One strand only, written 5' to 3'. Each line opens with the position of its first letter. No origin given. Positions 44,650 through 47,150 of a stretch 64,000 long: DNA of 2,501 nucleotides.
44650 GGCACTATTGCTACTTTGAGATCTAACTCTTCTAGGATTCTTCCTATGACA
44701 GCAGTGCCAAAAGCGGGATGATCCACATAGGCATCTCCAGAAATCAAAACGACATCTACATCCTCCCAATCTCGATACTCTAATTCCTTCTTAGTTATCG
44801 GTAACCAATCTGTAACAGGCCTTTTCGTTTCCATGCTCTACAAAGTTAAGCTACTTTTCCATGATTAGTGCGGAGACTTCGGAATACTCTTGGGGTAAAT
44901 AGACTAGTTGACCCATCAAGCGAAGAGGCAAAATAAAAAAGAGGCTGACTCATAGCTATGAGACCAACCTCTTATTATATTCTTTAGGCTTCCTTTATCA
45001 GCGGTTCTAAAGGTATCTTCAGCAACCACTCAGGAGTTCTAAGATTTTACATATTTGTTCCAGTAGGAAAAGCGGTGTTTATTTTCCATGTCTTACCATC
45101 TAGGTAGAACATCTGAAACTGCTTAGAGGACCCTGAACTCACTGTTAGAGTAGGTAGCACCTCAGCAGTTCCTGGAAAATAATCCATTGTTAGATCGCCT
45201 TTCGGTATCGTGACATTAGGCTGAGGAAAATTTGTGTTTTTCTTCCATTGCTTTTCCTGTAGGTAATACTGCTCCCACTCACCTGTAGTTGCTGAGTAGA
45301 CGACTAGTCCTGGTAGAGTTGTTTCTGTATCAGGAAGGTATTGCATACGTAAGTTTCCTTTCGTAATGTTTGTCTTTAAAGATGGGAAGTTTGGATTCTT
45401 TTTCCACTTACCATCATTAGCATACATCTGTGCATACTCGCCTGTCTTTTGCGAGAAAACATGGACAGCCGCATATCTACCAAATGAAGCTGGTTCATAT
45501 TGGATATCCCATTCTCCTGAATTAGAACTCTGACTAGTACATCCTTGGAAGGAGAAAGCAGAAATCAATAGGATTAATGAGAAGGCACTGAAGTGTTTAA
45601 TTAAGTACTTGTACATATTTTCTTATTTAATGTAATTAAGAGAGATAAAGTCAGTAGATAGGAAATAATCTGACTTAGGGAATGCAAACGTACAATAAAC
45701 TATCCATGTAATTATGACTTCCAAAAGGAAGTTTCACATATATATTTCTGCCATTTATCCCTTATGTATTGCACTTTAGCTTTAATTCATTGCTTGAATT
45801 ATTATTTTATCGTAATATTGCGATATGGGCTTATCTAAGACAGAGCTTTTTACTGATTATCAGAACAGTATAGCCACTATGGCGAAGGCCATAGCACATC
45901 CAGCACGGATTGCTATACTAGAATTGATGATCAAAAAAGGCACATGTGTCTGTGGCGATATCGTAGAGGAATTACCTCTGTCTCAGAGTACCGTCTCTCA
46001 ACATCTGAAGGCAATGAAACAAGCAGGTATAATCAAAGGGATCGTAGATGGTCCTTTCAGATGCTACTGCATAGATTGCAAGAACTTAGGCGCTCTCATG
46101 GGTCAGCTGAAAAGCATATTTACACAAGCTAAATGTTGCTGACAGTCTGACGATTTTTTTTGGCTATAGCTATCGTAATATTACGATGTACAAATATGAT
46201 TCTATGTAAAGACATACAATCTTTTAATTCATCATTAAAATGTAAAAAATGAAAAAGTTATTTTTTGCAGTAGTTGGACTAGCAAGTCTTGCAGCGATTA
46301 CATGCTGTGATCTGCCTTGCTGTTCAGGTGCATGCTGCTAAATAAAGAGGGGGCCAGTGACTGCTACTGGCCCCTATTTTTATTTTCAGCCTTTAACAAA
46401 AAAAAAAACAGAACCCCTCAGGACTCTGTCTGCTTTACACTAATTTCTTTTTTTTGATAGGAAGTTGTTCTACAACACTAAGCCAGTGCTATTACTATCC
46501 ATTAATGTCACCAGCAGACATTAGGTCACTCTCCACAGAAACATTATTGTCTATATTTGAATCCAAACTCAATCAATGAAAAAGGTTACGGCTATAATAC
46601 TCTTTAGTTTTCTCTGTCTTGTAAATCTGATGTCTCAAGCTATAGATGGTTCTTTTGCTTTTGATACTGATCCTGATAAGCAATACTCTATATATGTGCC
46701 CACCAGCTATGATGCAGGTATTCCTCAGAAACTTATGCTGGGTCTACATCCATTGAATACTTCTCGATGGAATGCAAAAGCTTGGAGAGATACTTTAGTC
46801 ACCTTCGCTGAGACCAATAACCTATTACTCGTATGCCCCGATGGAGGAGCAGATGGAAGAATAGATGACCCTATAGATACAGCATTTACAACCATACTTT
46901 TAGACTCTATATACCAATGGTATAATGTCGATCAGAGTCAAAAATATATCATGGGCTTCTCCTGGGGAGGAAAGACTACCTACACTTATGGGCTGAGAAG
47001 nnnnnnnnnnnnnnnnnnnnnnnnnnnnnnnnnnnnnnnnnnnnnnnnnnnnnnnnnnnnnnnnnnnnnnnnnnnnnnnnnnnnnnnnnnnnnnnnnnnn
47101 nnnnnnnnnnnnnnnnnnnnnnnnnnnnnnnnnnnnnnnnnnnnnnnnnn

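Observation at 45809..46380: ArsR/SmtB-type sensor plus an unannotated 30-codon gene for a CC-x3-CC-x3-CC micro-protein, both preceded by the same 16-bp palindrome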

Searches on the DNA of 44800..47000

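Call 8: search_rna_families(source=window, start=44800, end=47000, threshold=evalue, max_evalue=1)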
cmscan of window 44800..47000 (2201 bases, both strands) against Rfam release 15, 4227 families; matches with E-value up to 1: 3.
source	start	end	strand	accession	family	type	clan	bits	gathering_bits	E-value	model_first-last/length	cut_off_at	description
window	44926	45002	-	RF02366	Yfr19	Gene; sRNA;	-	25.1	70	0.7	1-82/82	no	Cyanobacterial functional RNA 19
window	46393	46500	-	RF02502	Atu_C8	Gene; sRNA;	-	20.1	50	0.84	1-122/122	no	Rhizobiales sRNA Atu_C8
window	46344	46472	-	RF01446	S_pombe_snR95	Gene; snRNA; snoRNA; HACA-box;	-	19.2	60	0.8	1-222/222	no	small nucleolar RNA snR95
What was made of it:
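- Rfam finds nothing (call 8).
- Tried and rejected: Rfam: nothing at E <= 1 beyond chance-level hits (call 8).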

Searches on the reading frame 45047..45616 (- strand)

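Call 5: search_protein_families(library=pfam, proteins=[window:45047-45616:-], max_evalue=0.01)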
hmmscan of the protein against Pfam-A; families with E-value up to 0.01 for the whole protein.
window:45047-45616:- (189 aa): 1 family
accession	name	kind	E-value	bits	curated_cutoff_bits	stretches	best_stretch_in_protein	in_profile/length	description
PF23214.1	SH3_CYT4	-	0.00082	19.4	27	0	51-79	21-49/73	Mitochondrial protein cyt-4 SH3 domain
